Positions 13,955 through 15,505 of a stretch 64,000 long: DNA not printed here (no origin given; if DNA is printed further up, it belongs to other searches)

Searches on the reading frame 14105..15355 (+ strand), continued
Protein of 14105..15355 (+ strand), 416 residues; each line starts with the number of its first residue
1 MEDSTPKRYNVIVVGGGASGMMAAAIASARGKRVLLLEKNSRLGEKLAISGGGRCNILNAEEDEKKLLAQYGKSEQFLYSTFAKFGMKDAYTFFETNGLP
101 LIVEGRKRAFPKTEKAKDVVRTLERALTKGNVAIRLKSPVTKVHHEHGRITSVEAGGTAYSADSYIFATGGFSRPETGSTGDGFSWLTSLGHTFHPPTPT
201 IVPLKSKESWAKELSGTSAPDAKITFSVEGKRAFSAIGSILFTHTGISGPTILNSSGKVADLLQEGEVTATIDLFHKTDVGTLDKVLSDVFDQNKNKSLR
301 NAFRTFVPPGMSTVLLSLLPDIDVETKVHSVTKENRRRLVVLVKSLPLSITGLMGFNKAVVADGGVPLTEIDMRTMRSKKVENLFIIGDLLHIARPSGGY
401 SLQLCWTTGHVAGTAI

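Call 18: find_homologous_proteins(query=window:14105-15355:+, max_evalue=1e-100)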
Query window:14105-15355:+ (416 aa): 7084 proteins with E <= 1e-100 among 8000 candidates; the best 120 are listed.
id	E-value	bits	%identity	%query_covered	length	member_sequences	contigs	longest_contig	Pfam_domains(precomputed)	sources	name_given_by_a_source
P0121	4.2e-272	920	100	100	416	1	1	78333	PF01266.31,PF22780.2,PF13450.13,PF00890.31,PF07992.21,PF00070.34,PF13738.13,PF03486.21,PF01134.29,PF01494.26,PF12831.14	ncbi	-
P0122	2.6e-225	766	83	99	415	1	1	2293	PF01266.31,PF22780.2,PF13450.13,PF00890.31,PF07992.21,PF00070.34,PF13738.13,PF03486.21,PF01134.29,PF01494.26,PF12831.14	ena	-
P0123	5.6e-202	689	74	98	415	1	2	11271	PF22780.2,PF13450.13,PF07992.21,PF00070.34,PF03486.21,PF01134.29,PF01494.26,PF12831.14,PF01266.31,PF00890.31,PF13738.13,PF01262.28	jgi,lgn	-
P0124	8.6e-185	632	67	100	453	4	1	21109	PF01266.31,PF22780.2,PF13450.13,PF00890.31,PF07992.21,PF00070.34,PF13738.13,PF03486.21,PF01262.28,PF01494.26,PF12831.14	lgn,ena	-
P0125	5.2e-183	626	68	98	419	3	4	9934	PF01266.31,PF22780.2,PF00890.31,PF07992.21,PF13738.13,PF03486.21,PF01494.26,PF12831.14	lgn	-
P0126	1.5e-181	622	67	100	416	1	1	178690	PF01266.31,PF22780.2,PF13450.13,PF00890.31,PF07992.21,PF00070.34,PF13738.13,PF03486.21,PF01262.28,PF01494.26,PF12831.14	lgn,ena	-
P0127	1.8e-181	621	69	98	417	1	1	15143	PF01266.31,PF22780.2,PF13450.13,PF00890.31,PF07992.21,PF13738.13,PF03486.21,PF01134.29,PF01494.26,PF12831.14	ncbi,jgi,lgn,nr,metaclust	ncbi:MAG: Flavoprotein family protein [Parcubacteria bacterium C7867-007]|nr:MAG: Flavoprotein famil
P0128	3.9e-181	620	68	98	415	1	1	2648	PF01266.31,PF22780.2,PF13450.13,PF00890.31,PF07992.21,PF13738.13,PF03486.21,PF01134.29,PF01494.26,PF12831.14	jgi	jgi:predicted Rossmann fold flavoprotein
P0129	1.6e-180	618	67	100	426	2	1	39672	PF01266.31,PF22780.2,PF13450.13,PF00890.31,PF07992.21,PF13738.13,PF03486.21,PF01262.28,PF01494.26,PF12831.14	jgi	jgi:predicted Rossmann fold flavoprotein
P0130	3.6e-180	617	66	98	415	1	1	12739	PF01266.31,PF22780.2,PF13450.13,PF00890.31,PF07992.21,PF00070.34,PF13738.13,PF03486.21,PF01134.29,PF01494.26,PF12831.14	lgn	-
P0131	5.1e-180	617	69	98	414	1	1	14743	PF01266.31,PF22780.2,PF13450.13,PF00890.31,PF07992.21,PF13738.13,PF03486.21,PF01134.29,PF12831.14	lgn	-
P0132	2.0e-178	611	68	98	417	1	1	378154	PF01266.31,PF22780.2,PF13450.13,PF00890.31,PF07992.21,PF13738.13,PF03486.21,PF01134.29,PF01494.26,PF12831.14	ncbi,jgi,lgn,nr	ncbi:MAG: Flavoprotein family protein [Parcubacteria bacterium C7867-008]|nr:MAG: Flavoprotein famil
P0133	9.8e-178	609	66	99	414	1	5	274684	PF01266.31,PF22780.2,PF00890.31,PF07992.21,PF00070.34,PF13738.13,PF03486.21,PF01494.26,PF12831.14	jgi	jgi:predicted Rossmann fold flavoprotein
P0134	1.1e-177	609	67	99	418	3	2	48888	PF01266.31,PF22780.2,PF00890.31,PF07992.21,PF00070.34,PF13738.13,PF03486.21,PF01134.29,PF01494.26,PF12831.14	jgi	-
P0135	3.2e-177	607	68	98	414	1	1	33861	PF01266.31,PF22780.2,PF13450.13,PF00890.31,PF07992.21,PF13738.13,PF03486.21,PF01134.29,PF01494.26,PF12831.14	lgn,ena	-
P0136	7.0e-177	606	67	98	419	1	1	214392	PF01266.31,PF22780.2,PF13450.13,PF00890.31,PF07992.21,PF13738.13,PF03486.21,PF01134.29,PF01494.26,PF12831.14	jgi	jgi:predicted Rossmann fold flavoprotein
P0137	1.1e-176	606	66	99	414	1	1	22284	PF01266.31,PF22780.2,PF00890.31,PF07992.21,PF00070.34,PF13738.13,PF03486.21,PF01494.26,PF12831.14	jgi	jgi:predicted Rossmann fold flavoprotein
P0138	4.9e-175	600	65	99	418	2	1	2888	PF01266.31,PF22780.2,PF00890.31,PF07992.21,PF13738.13,PF03486.21,PF01134.29,PF12831.14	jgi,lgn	jgi:predicted Rossmann fold flavoprotein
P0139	7.8e-175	599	66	98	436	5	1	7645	PF01266.31,PF22780.2,PF00890.31,PF07992.21,PF13738.13,PF03486.21,PF01494.26,PF12831.14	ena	-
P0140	5.1e-174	597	65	98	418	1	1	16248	PF01266.31,PF22780.2,PF13450.13,PF00890.31,PF07992.21,PF00070.34,PF13738.13,PF03486.21,PF01134.29,PF12831.14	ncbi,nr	ncbi:MAG: aminoacetone oxidase family FAD-binding enzyme [Parcubacteria group bacterium]|nr:aminoace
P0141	1.3e-173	595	65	98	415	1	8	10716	PF01266.31,PF22780.2,PF00890.31,PF07992.21,PF00070.34,PF13738.13,PF03486.21,PF01262.28,PF01494.26,PF12831.14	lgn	-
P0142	2.8e-173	594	67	98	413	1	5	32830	PF01266.31,PF22780.2,PF13450.13,PF00890.31,PF07992.21,PF00070.34,PF13738.13,PF03486.21,PF01494.26,PF12831.14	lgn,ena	-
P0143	2.9e-173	594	65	99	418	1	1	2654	PF01266.31,PF22780.2,PF01593.31,PF13450.13,PF00890.31,PF07992.21,PF13738.13,PF03486.21,PF01134.29,PF01494.26,PF12831.14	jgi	jgi:predicted Rossmann fold flavoprotein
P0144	3.0e-173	594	64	98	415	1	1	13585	PF22780.2,PF13450.13,PF07992.21,PF00070.34,PF03486.21,PF01134.29,PF01494.26,PF12831.14,PF01266.31,PF01593.31,PF00890.31,PF13738.13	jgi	jgi:predicted Rossmann fold flavoprotein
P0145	4.5e-173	594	64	98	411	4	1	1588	PF01266.31,PF22780.2,PF13450.13,PF00890.31,PF07992.21,PF00070.34,PF13738.13,PF03486.21,PF01134.29,PF01494.26,PF12831.14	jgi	jgi:predicted Rossmann fold flavoprotein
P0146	6.4e-173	593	64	98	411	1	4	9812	PF01266.31,PF22780.2,PF13450.13,PF00890.31,PF07992.21,PF00070.34,PF13738.13,PF03486.21,PF01134.29,PF01494.26,PF12831.14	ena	-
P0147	8.7e-173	593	66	98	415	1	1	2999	PF01266.31,PF22780.2,PF00890.31,PF07992.21,PF13738.13,PF03486.21,PF01494.26,PF12831.14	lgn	-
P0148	1.2e-172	592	64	98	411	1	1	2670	PF01266.31,PF22780.2,PF13450.13,PF00890.31,PF07992.21,PF00070.34,PF13738.13,PF03486.21,PF01134.29,PF01494.26,PF12831.14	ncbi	-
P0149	1.5e-172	592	68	94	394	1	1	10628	PF22780.2,PF03486.21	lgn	-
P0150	1.9e-172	592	64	99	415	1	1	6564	PF22780.2,PF13450.13,PF07992.21,PF00070.34,PF03486.21,PF01134.29,PF01494.26,PF12831.14,PF01946.24,PF01266.31,PF00890.31,PF13738.13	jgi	jgi:predicted Rossmann fold flavoprotein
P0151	6.2e-172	590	64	97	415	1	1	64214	PF01266.31,PF22780.2,PF13450.13,PF00890.31,PF07992.21,PF00070.34,PF13738.13,PF03486.21,PF01134.29,PF01494.26,PF12831.14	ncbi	-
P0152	9.7e-172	589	65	98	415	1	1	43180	PF01266.31,PF22780.2,PF13450.13,PF00890.31,PF07992.21,PF00070.34,PF13738.13,PF03486.21,PF01134.29,PF12831.14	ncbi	-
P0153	1.4e-171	589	64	99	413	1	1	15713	PF01266.31,PF22780.2,PF13450.13,PF00890.31,PF07992.21,PF13738.13,PF03486.21,PF01262.28,PF01134.29,PF01494.26,PF12831.14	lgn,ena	-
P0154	1.6e-171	589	66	98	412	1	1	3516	PF01266.31,PF22780.2,PF13450.13,PF00890.31,PF07992.21,PF13738.13,PF03486.21,PF01134.29,PF12831.14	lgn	-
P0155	1.9e-171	588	64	100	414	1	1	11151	PF01266.31,PF22780.2,PF13450.13,PF00890.31,PF07992.21,PF00070.34,PF13738.13,PF03486.21,PF01134.29,PF01494.26,PF12831.14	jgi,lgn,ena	-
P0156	2.4e-171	588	66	98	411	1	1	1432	PF01266.31,PF22780.2,PF13450.13,PF00890.31,PF07992.21,PF13738.13,PF03486.21,PF01262.28,PF01134.29,PF01494.26,PF12831.14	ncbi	-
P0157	5.0e-171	587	66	98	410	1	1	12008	PF22780.2,PF13450.13,PF07992.21,PF00070.34,PF03486.21,PF01134.29,PF01494.26,PF12831.14,PF01266.31,PF01593.31,PF00890.31,PF13738.13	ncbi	-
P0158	5.5e-171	587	64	98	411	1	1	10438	PF01266.31,PF22780.2,PF13450.13,PF00890.31,PF07992.21,PF00070.34,PF13738.13,PF03486.21,PF01134.29,PF01494.26,PF12831.14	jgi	jgi:predicted Rossmann fold flavoprotein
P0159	5.8e-171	587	66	98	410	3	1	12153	PF01266.31,PF22780.2,PF00890.31,PF07992.21,PF13738.13,PF03486.21,PF01494.26,PF12831.14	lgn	-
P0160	1.9e-170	585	64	100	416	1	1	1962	PF22780.2,PF13450.13,PF07992.21,PF00070.34,PF03486.21,PF01134.29,PF01494.26,PF12831.14,PF01266.31,PF00890.31,PF13738.13,PF01262.28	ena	-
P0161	2.4e-170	585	63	100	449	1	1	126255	PF01266.31,PF22780.2,PF13450.13,PF00890.31,PF07992.21,PF00070.34,PF13738.13,PF03486.21,PF01494.26,PF12831.14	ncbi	-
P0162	3.8e-170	584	64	99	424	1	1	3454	PF01266.31,PF22780.2,PF13450.13,PF00890.31,PF07992.21,PF00070.34,PF13738.13,PF03486.21,PF01134.29,PF01494.26,PF12831.14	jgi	jgi:predicted Rossmann fold flavoprotein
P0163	4.7e-170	584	66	98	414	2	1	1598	PF01266.31,PF22780.2,PF13450.13,PF00890.31,PF07992.21,PF00070.34,PF13738.13,PF03486.21,PF01134.29,PF01494.26,PF12831.14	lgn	-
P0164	5.0e-170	584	66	98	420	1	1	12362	PF01266.31,PF22780.2,PF13450.13,PF00890.31,PF07992.21,PF13738.13,PF03486.21,PF01134.29,PF01494.26,PF12831.14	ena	-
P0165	5.5e-170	584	66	98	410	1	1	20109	PF01266.31,PF22780.2,PF13450.13,PF00890.31,PF07992.21,PF00070.34,PF13738.13,PF03486.21,PF01134.29,PF01494.26,PF12831.14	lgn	-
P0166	8.7e-170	583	66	97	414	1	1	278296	PF01266.31,PF22780.2,PF13450.13,PF00890.31,PF07992.21,PF13738.13,PF03486.21,PF01134.29,PF01494.26,PF12831.14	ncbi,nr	ncbi:MAG: aminoacetone oxidase family FAD-binding enzyme [Parcubacteria group bacterium]|nr:aminoace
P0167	9.2e-170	583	65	99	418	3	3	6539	PF01266.31,PF22780.2,PF13450.13,PF00890.31,PF07992.21,PF13738.13,PF03486.21,PF01494.26,PF12831.14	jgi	jgi:predicted Rossmann fold flavoprotein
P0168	1.0e-169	583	65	97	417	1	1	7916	PF01266.31,PF22780.2,PF13450.13,PF00890.31,PF07992.21,PF00070.34,PF13738.13,PF03486.21,PF01134.29,PF01494.26,PF12831.14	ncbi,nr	ncbi:MAG: aminoacetone oxidase family FAD-binding enzyme [Parcubacteria group bacterium]|nr:aminoace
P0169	1.5e-169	582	66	98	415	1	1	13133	PF01266.31,PF22780.2,PF13450.13,PF00890.31,PF07992.21,PF00070.34,PF13738.13,PF03486.21,PF12831.14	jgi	jgi:predicted Rossmann fold flavoprotein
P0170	2.2e-169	582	66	98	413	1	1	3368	PF01266.31,PF22780.2,PF13450.13,PF00890.31,PF07992.21,PF13738.13,PF03486.21,PF01494.26,PF12831.14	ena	-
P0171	2.2e-169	582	64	98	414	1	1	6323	PF01266.31,PF22780.2,PF13450.13,PF00890.31,PF07992.21,PF13738.13,PF03486.21,PF01134.29,PF01494.26,PF12831.14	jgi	jgi:predicted Rossmann fold flavoprotein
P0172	2.4e-169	581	62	99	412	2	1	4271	PF01266.31,PF22780.2,PF13450.13,PF00890.31,PF07992.21,PF00070.34,PF13738.13,PF03486.21,PF01134.29,PF12831.14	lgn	-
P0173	2.6e-169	581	63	99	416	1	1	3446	PF01266.31,PF22780.2,PF13450.13,PF00890.31,PF07992.21,PF00070.34,PF13738.13,PF03486.21,PF01134.29,PF01494.26,PF12831.14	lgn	-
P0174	3.3e-169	581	64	99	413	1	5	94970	PF01266.31,PF22780.2,PF13450.13,PF00890.31,PF07992.21,PF00070.34,PF13738.13,PF03486.21,PF01134.29,PF01494.26,PF12831.14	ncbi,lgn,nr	ncbi:MAG: aminoacetone oxidase family FAD-binding enzyme [Candidatus Pacebacteria bacterium]|nr:amin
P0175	3.7e-169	581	64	98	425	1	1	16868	PF22780.2,PF13450.13,PF07992.21,PF00070.34,PF03486.21,PF01134.29,PF01494.26,PF12831.14,PF01266.31,PF00890.31,PF13738.13,PF01262.28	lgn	-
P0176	4.1e-169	581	65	98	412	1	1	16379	PF01266.31,PF22780.2,PF13450.13,PF00890.31,PF07992.21,PF00070.34,PF13738.13,PF03486.21,PF01134.29,PF01494.26,PF12831.14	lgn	-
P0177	4.5e-169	581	65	94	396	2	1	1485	PF22780.2,PF03486.21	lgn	-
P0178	5.4e-169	580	63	98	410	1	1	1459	PF01266.31,PF22780.2,PF13450.13,PF00890.31,PF07992.21,PF00070.34,PF13738.13,PF03486.21,PF12831.14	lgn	-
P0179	5.6e-169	580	65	98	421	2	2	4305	PF01266.31,PF22780.2,PF13450.13,PF00890.31,PF07992.21,PF00070.34,PF13738.13,PF03486.21,PF01494.26,PF12831.14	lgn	-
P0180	5.7e-169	580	62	98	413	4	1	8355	PF01266.31,PF22780.2,PF13450.13,PF00890.31,PF07992.21,PF00070.34,PF13738.13,PF03486.21,PF01494.26,PF12831.14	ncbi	-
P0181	5.8e-169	580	64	98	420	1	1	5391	PF01266.31,PF22780.2,PF13450.13,PF00890.31,PF07992.21,PF00070.34,PF13738.13,PF03486.21,PF01134.29,PF12831.14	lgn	-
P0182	1.1e-168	579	65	98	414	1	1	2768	PF01266.31,PF22780.2,PF13450.13,PF00890.31,PF07992.21,PF00070.34,PF13738.13,PF03486.21,PF12831.14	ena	-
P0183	1.2e-168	579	63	97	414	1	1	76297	PF01266.31,PF22780.2,PF13450.13,PF00890.31,PF07992.21,PF13738.13,PF03486.21,PF01134.29,PF12831.14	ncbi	-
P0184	1.4e-168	579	62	99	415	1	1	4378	PF01266.31,PF22780.2,PF13450.13,PF00890.31,PF07992.21,PF00070.34,PF13738.13,PF03486.21,PF01134.29,PF01494.26,PF12831.14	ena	-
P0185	1.4e-168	579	63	100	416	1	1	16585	PF01266.31,PF22780.2,PF00890.31,PF07992.21,PF00070.34,PF13738.13,PF03486.21,PF01494.26,PF12831.14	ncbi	-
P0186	2.0e-168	578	63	98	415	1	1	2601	PF01266.31,PF22780.2,PF13450.13,PF00890.31,PF07992.21,PF13738.13,PF03486.21,PF01134.29,PF12831.14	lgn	-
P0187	2.0e-168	578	65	98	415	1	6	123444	PF01266.31,PF22780.2,PF13450.13,PF00890.31,PF07992.21,PF00070.34,PF13738.13,PF03486.21,PF01134.29,PF01494.26,PF12831.14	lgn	-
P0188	2.7e-168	578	62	99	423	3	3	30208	PF22780.2,PF13450.13,PF07992.21,PF00070.34,PF03486.21,PF01134.29,PF12831.14,PF01266.31,PF01593.31,PF00890.31,PF13738.13,PF01262.28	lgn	-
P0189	2.7e-168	578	62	98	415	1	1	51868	PF01266.31,PF22780.2,PF13450.13,PF00890.31,PF07992.21,PF00070.34,PF13738.13,PF03486.21,PF01134.29,PF12831.14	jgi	-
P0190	3.1e-168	578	66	97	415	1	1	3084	PF01266.31,PF22780.2,PF13450.13,PF00890.31,PF07992.21,PF13738.13,PF03486.21,PF01134.29,PF01494.26,PF12831.14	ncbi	-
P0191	3.5e-168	578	64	98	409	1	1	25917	PF01266.31,PF22780.2,PF13450.13,PF00890.31,PF07992.21,PF00070.34,PF13738.13,PF03486.21,PF01134.29,PF01494.26,PF12831.14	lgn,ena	-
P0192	3.9e-168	577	63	98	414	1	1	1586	PF01266.31,PF22780.2,PF13450.13,PF00890.31,PF07992.21,PF13738.13,PF03486.21,PF01134.29,PF01494.26,PF12831.14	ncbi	-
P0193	4.0e-168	577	62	98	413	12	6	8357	PF01266.31,PF22780.2,PF13450.13,PF00890.31,PF07992.21,PF00070.34,PF13738.13,PF03486.21,PF01494.26,PF12831.14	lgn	-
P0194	4.5e-168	577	65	97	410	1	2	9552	PF22780.2,PF13450.13,PF07992.21,PF00070.34,PF03486.21,PF01134.29,PF01494.26,PF12831.14,PF01266.31,PF01593.31,PF00890.31,PF13738.13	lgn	-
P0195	4.7e-168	577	63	98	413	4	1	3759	PF01266.31,PF22780.2,PF13450.13,PF00890.31,PF07992.21,PF13738.13,PF03486.21,PF01134.29,PF01494.26,PF12831.14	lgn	-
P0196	5.0e-168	577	65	98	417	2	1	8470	PF01266.31,PF22780.2,PF13450.13,PF00890.31,PF07992.21,PF00070.34,PF03486.21,PF01134.29,PF01494.26,PF12831.14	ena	-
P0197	5.2e-168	577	65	98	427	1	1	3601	PF01266.31,PF22780.2,PF13450.13,PF00890.31,PF07992.21,PF00070.34,PF13738.13,PF03486.21,PF01262.28,PF01494.26,PF12831.14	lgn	-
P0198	5.3e-168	577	65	98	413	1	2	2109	PF01266.31,PF22780.2,PF13450.13,PF00890.31,PF07992.21,PF00070.34,PF13738.13,PF03486.21,PF01134.29,PF01494.26,PF12831.14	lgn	-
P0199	7.1e-168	577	63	100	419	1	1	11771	PF22780.2,PF13450.13,PF07992.21,PF00070.34,PF03486.21,PF01134.29,PF01494.26,PF12831.14,PF01266.31,PF00890.31,PF13738.13,PF01262.28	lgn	-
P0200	8.0e-168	576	63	98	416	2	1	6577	PF01266.31,PF22780.2,PF00890.31,PF13738.13,PF03486.21,PF12831.14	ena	-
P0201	8.4e-168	576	63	98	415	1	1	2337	PF01266.31,PF22780.2,PF00890.31,PF07992.21,PF13738.13,PF03486.21,PF01494.26,PF12831.14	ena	-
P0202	8.7e-168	576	63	93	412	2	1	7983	PF01266.31,PF22780.2,PF13450.13,PF00890.31,PF07992.21,PF13738.13,PF03486.21,PF01134.29,PF01494.26,PF12831.14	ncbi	ncbi:MAG TPA: aminoacetone oxidase family FAD-binding enzyme [Candidatus Paceibacterota bacterium]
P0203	1.2e-167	576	64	98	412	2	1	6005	PF01266.31,PF22780.2,PF13450.13,PF00890.31,PF07992.21,PF00070.34,PF13738.13,PF03486.21,PF01134.29,PF01494.26,PF12831.14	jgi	jgi:predicted Rossmann fold flavoprotein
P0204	1.4e-167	576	64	98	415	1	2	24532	PF01266.31,PF22780.2,PF13450.13,PF00890.31,PF07992.21,PF13738.13,PF03486.21,PF01494.26,PF12831.14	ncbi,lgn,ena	-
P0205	1.7e-167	575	62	100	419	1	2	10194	PF01266.31,PF22780.2,PF13450.13,PF00890.31,PF07992.21,PF13738.13,PF03486.21,PF01134.29,PF12831.14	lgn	-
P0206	2.0e-167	575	61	98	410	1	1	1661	PF01266.31,PF22780.2,PF13450.13,PF00890.31,PF07992.21,PF13738.13,PF03486.21,PF01134.29,PF12831.14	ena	-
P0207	2.0e-167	575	64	100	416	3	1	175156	PF01266.31,PF22780.2,PF13450.13,PF00890.31,PF07992.21,PF00070.34,PF13738.13,PF03486.21,PF01494.26,PF12831.14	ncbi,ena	-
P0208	2.1e-167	575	63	98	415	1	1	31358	PF01266.31,PF22780.2,PF13450.13,PF00890.31,PF07992.21,PF00070.34,PF13738.13,PF03486.21,PF01134.29,PF01494.26,PF12831.14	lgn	-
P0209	2.7e-167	575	64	97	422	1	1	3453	PF01266.31,PF22780.2,PF13450.13,PF00890.31,PF07992.21,PF00070.34,PF13738.13,PF03486.21,PF01494.26,PF12831.14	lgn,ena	-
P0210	2.9e-167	575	63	98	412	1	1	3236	PF01266.31,PF22780.2,PF13450.13,PF00890.31,PF07992.21,PF13738.13,PF03486.21,PF01134.29,PF01494.26,PF12831.14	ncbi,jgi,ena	-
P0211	4.2e-167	574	63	99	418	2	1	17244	PF01266.31,PF22780.2,PF13450.13,PF00890.31,PF07992.21,PF00070.34,PF13738.13,PF03486.21,PF01134.29,PF12831.14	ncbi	-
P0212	4.5e-167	574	64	98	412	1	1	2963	PF01266.31,PF22780.2,PF13450.13,PF00890.31,PF07992.21,PF00070.34,PF13738.13,PF03486.21,PF01134.29,PF01494.26,PF12831.14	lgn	-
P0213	4.7e-167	574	64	98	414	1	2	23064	PF01266.31,PF22780.2,PF13450.13,PF00890.31,PF07992.21,PF13738.13,PF03486.21,PF01134.29,PF01494.26,PF12831.14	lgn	-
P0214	4.9e-167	574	65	98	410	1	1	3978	PF01266.31,PF22780.2,PF00890.31,PF07992.21,PF00070.34,PF13738.13,PF03486.21,PF01262.28,PF12831.14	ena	-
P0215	6.6e-167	573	66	97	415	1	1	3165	PF01266.31,PF22780.2,PF01593.31,PF13450.13,PF00890.31,PF07992.21,PF13738.13,PF03486.21,PF01134.29,PF01494.26,PF12831.14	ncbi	-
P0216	6.6e-167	573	63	100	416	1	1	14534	PF22780.2,PF13450.13,PF07992.21,PF00070.34,PF03486.21,PF01134.29,PF01494.26,PF12831.14,PF01266.31,PF00890.31,PF13738.13,PF01262.28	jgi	jgi:predicted Rossmann fold flavoprotein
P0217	6.8e-167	573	62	100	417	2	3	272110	PF01266.31,PF22780.2,PF13450.13,PF00890.31,PF07992.21,PF00070.34,PF13738.13,PF03486.21,PF01494.26,PF12831.14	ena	-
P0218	8.0e-167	573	64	98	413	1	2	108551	PF01266.31,PF22780.2,PF00890.31,PF07992.21,PF00070.34,PF13738.13,PF03486.21,PF01494.26,PF12831.14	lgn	-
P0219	9.7e-167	573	65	97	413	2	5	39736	PF01266.31,PF22780.2,PF13450.13,PF00890.31,PF07992.21,PF00070.34,PF13738.13,PF03486.21,PF01134.29,PF12831.14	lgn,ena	-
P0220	1.1e-166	573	63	100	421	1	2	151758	PF01266.31,PF22780.2,PF13450.13,PF00890.31,PF07992.21,PF13738.13,PF03486.21,PF01134.29,PF01494.26,PF12831.14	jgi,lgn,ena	-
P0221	1.6e-166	572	64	95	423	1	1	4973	PF01266.31,PF22780.2,PF13450.13,PF00890.31,PF07992.21,PF13738.13,PF03486.21,PF01134.29,PF01494.26,PF12831.14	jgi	-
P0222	1.7e-166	572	64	99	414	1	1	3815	PF01266.31,PF22780.2,PF13450.13,PF00890.31,PF07992.21,PF00070.34,PF13738.13,PF03486.21,PF01134.29,PF01494.26,PF12831.14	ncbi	-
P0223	1.8e-166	572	63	98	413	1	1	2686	PF01266.31,PF22780.2,PF13450.13,PF00890.31,PF07992.21,PF13738.13,PF03486.21,PF01494.26,PF12831.14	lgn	-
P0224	1.8e-166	572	63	97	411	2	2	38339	PF01266.31,PF22780.2,PF13450.13,PF00890.31,PF07992.21,PF00070.34,PF13738.13,PF03486.21,PF01134.29,PF12831.14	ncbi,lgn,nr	ncbi:aminoacetone oxidase family FAD-binding enzyme [Candidatus Kaiserbacteria bacterium]|nr:aminoac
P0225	1.8e-166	572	65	98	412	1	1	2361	PF01266.31,PF22780.2,PF13450.13,PF00890.31,PF07992.21,PF00070.34,PF13738.13,PF03486.21,PF01134.29,PF01494.26,PF12831.14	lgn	-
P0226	2.1e-166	572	65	98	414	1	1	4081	PF01266.31,PF22780.2,PF13450.13,PF00890.31,PF07992.21,PF00070.34,PF13738.13,PF03486.21,PF12831.14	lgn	-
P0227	2.3e-166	572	63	98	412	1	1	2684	PF01266.31,PF22780.2,PF13450.13,PF00890.31,PF07992.21,PF00070.34,PF13738.13,PF03486.21,PF01134.29,PF12831.14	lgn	-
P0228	2.5e-166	571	62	100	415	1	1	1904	PF01266.31,PF22780.2,PF13450.13,PF00890.31,PF07992.21,PF00070.34,PF13738.13,PF03486.21,PF01134.29,PF01494.26,PF12831.14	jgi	jgi:predicted Rossmann fold flavoprotein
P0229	2.6e-166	571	64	99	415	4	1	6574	PF01266.31,PF22780.2,PF13450.13,PF00890.31,PF07992.21,PF13738.13,PF03486.21,PF01134.29,PF12831.14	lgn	-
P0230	2.9e-166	571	65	98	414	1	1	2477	PF01266.31,PF22780.2,PF13450.13,PF00890.31,PF07992.21,PF13738.13,PF03486.21,PF01134.29,PF01494.26,PF12831.14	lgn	-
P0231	4.7e-166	571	61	98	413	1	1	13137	PF01266.31,PF22780.2,PF00890.31,PF07992.21,PF13738.13,PF03486.21,PF12831.14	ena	-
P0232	4.8e-166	571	64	98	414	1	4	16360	PF01266.31,PF22780.2,PF13450.13,PF00890.31,PF07992.21,PF00070.34,PF13738.13,PF03486.21,PF01494.26,PF12831.14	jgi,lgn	jgi:predicted Rossmann fold flavoprotein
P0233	5.7e-166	570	63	98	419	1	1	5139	PF22780.2,PF13450.13,PF07992.21,PF00070.34,PF03486.21,PF01134.29,PF01494.26,PF12831.14,PF01266.31,PF01593.31,PF00890.31,PF13738.13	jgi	jgi:predicted Rossmann fold flavoprotein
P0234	6.1e-166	570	64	98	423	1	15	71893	PF01266.31,PF22780.2,PF13450.13,PF00890.31,PF07992.21,PF00070.34,PF13738.13,PF03486.21,PF12831.14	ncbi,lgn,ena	-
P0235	6.4e-166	570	63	99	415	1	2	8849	PF01266.31,PF22780.2,PF13450.13,PF00890.31,PF07992.21,PF13738.13,PF03486.21,PF01262.28,PF01134.29,PF01494.26,PF12831.14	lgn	-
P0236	6.4e-166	570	60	99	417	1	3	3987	PF01266.31,PF22780.2,PF01593.31,PF13450.13,PF00890.31,PF07992.21,PF00070.34,PF13738.13,PF03486.21,PF01134.29,PF12831.14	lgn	-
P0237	6.5e-166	570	62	99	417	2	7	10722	PF01266.31,PF22780.2,PF00890.31,PF07992.21,PF00070.34,PF13738.13,PF03486.21,PF01494.26,PF12831.14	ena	-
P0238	6.6e-166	570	64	99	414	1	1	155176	PF22780.2,PF13450.13,PF07992.21,PF00070.34,PF03486.21,PF01134.29,PF01494.26,PF12831.14,PF01266.31,PF01593.31,PF00890.31,PF13738.13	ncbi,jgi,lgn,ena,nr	ncbi:MAG TPA: aminoacetone oxidase family FAD-binding enzyme [Candidatus Paceibacterota bacterium]|n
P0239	7.0e-166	570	64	97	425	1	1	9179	PF01266.31,PF22780.2,PF13450.13,PF00890.31,PF07992.21,PF13738.13,PF03486.21,PF01134.29,PF12831.14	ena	-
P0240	8.6e-166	570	62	99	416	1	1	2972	PF01266.31,PF22780.2,PF13450.13,PF00890.31,PF07992.21,PF00070.34,PF13738.13,PF03486.21,PF01134.29,PF01494.26,PF12831.14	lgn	-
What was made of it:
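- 14105..15355 (+): Intact HI0933-like / aminoacetone-oxidase-family flavoprotein gene (416 aa). The closest relatives are 83% and 74% identical (call 18).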
